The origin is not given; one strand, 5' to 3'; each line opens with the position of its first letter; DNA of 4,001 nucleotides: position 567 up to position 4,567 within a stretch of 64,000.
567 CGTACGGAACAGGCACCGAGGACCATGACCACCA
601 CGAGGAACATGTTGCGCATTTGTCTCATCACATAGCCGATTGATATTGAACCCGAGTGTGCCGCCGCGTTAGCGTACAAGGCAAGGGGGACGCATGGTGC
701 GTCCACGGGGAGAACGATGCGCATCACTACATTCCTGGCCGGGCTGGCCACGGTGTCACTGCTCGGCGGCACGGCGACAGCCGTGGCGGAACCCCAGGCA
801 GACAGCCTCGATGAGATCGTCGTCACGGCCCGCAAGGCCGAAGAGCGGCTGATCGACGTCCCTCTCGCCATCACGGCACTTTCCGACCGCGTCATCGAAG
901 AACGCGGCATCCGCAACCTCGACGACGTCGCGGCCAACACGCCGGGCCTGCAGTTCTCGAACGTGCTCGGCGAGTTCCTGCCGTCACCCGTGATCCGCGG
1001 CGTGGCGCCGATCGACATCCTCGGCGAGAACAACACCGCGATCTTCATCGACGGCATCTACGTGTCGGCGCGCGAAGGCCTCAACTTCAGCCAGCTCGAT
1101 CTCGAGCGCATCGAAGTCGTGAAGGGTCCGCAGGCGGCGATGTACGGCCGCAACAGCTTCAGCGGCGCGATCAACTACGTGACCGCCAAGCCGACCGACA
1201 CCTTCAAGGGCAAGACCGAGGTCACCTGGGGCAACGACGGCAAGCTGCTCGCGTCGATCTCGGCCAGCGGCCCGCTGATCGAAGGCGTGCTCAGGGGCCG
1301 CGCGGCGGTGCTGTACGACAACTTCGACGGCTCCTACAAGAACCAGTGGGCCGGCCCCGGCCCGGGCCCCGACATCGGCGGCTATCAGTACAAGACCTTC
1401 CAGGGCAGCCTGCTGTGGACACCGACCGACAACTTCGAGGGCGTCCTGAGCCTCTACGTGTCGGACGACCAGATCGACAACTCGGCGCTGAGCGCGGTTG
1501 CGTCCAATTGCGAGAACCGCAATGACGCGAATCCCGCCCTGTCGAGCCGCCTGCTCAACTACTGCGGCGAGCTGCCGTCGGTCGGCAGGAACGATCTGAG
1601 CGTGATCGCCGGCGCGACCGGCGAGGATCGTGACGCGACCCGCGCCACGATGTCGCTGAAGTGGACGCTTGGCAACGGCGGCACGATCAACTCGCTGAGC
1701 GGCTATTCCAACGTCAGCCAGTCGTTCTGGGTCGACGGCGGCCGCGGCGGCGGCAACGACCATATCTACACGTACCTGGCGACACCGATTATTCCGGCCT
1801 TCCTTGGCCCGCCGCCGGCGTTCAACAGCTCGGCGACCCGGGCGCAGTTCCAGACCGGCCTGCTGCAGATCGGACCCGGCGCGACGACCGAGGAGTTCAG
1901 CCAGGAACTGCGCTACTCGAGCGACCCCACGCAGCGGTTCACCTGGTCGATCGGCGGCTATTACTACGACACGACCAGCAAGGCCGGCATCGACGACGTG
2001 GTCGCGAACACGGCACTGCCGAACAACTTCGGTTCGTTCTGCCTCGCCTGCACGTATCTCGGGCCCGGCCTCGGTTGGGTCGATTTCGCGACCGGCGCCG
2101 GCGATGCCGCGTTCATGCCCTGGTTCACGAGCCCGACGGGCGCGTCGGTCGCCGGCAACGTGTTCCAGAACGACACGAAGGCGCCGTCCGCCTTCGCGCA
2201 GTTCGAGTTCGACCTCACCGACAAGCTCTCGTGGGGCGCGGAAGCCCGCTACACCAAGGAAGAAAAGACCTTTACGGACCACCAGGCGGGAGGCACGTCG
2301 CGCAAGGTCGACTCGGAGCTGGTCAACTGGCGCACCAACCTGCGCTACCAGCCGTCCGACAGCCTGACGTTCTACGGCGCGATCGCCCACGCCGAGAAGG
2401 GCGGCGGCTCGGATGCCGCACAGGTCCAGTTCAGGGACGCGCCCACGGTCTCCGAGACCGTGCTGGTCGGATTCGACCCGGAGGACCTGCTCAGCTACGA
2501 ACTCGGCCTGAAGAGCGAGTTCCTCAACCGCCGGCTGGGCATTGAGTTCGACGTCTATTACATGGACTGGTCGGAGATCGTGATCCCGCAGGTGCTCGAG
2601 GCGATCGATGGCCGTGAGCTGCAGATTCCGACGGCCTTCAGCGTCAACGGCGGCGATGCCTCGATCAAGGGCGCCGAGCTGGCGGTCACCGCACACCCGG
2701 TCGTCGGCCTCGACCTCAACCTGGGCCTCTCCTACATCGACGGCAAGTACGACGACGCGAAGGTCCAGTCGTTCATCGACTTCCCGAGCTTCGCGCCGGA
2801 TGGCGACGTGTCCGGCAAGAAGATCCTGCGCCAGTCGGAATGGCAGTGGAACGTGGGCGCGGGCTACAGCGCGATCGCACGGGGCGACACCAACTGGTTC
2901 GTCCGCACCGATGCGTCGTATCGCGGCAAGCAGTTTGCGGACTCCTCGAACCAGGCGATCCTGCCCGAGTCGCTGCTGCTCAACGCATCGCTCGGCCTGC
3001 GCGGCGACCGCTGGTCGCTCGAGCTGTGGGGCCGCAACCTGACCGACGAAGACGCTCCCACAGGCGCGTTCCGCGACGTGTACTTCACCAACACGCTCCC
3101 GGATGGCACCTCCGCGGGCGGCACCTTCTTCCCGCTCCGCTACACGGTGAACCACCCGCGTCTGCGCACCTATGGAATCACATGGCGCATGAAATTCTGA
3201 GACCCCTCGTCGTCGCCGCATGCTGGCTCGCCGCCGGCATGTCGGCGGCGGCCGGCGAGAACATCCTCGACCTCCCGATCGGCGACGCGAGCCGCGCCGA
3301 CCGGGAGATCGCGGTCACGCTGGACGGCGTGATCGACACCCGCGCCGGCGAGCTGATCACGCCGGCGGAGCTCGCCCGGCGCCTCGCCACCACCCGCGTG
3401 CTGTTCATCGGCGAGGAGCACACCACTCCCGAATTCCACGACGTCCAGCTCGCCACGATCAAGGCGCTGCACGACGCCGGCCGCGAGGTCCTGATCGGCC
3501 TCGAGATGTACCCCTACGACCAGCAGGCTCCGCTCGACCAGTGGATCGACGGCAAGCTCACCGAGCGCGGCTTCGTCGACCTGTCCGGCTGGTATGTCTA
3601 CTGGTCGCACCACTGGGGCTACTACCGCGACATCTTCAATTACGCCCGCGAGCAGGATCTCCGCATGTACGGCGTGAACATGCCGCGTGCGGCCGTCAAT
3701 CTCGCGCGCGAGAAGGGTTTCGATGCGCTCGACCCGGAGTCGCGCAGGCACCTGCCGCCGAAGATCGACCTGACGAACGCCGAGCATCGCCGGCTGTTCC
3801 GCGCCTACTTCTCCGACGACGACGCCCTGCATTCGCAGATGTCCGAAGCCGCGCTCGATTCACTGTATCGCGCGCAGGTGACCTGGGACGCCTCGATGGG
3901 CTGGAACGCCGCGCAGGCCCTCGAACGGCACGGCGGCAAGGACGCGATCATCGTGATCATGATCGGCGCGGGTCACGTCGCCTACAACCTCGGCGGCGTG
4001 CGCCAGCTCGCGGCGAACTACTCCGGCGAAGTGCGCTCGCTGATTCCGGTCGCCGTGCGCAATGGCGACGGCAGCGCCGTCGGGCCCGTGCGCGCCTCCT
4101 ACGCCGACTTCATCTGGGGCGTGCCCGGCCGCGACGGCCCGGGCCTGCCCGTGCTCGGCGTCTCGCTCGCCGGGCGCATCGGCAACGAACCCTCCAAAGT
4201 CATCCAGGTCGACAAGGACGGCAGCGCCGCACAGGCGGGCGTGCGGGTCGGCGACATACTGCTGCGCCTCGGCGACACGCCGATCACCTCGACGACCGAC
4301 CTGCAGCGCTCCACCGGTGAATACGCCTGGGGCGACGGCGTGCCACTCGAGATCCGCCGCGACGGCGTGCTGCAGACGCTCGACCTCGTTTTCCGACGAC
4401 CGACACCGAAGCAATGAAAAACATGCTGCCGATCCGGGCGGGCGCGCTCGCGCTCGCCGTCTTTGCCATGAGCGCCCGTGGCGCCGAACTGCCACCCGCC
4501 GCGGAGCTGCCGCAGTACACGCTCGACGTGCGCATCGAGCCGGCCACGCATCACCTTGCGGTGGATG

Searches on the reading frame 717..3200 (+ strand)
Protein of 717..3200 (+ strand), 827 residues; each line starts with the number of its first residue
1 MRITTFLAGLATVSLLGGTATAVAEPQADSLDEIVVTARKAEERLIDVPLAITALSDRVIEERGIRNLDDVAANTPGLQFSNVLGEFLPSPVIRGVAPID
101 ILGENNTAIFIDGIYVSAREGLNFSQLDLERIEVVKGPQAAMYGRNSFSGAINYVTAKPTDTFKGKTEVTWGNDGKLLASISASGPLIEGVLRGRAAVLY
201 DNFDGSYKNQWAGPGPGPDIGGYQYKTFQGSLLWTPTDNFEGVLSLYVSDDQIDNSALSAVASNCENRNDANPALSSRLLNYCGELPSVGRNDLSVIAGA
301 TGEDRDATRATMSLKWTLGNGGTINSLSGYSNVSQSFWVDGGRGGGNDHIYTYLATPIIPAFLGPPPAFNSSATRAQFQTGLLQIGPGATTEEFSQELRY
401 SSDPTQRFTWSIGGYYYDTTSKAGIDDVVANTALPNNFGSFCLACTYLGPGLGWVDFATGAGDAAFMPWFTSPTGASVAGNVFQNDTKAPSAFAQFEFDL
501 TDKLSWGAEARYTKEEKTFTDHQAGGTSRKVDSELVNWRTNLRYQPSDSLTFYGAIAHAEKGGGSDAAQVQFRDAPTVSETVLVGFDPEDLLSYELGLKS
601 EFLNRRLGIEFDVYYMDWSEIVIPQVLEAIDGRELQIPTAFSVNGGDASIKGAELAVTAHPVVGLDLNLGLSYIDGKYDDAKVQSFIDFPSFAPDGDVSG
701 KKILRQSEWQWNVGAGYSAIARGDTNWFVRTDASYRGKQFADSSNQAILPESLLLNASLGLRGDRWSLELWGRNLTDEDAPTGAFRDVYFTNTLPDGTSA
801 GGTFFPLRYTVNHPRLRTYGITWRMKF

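Call 48: search_protein_families(library=pfam, proteins=[window:717-3200:+], max_evalue=0.00001)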
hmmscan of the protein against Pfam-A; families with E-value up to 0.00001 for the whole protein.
window:717-3200:+ (827 aa): 2 families
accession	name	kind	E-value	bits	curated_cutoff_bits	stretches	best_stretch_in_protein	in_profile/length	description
PF00593.30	TonB_dep_Rec_b-barrel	-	3.7e-30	106.6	27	1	330-775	86-436/436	TonB dependent receptor-like, beta-barrel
PF07715.20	Plug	-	1e-18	68.2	23.9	1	45-151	2-107/107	TonB-dependent Receptor Plug Domain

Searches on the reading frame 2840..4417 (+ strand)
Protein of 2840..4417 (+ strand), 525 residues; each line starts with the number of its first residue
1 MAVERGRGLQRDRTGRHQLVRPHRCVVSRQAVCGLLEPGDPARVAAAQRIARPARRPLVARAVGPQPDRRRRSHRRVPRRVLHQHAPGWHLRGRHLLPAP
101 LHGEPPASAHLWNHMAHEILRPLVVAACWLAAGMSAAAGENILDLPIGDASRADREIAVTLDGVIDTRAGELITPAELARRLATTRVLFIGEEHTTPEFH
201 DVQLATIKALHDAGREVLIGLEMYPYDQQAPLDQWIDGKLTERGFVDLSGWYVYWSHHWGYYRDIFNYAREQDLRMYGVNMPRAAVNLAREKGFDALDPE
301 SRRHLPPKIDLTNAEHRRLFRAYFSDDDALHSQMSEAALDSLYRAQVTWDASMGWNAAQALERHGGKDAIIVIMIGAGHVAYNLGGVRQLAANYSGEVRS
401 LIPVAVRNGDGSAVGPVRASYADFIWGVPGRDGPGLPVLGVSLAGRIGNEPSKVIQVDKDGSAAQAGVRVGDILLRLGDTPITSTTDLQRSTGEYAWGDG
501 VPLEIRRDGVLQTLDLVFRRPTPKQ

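Call 48: search_protein_families(library=pfam, proteins=[window:2840-4417:+], max_evalue=0.00001)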
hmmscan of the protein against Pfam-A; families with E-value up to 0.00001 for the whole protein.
window:2840-4417:+ (525 aa): 3 families
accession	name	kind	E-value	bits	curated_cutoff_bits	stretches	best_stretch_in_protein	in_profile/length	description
PF04187.18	Cofac_haem_bdg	-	8.8e-52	176.6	27.7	1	178-390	1-213/213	Haem-binding uptake, Tiki superfamily, ChaN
PF13180.12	PDZ_2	-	1.1e-10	42.1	27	1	438-516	2-78/80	PDZ domain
PF17820.7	PDZ_6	-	4.9e-08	33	27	1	454-490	2-38/54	PDZ domain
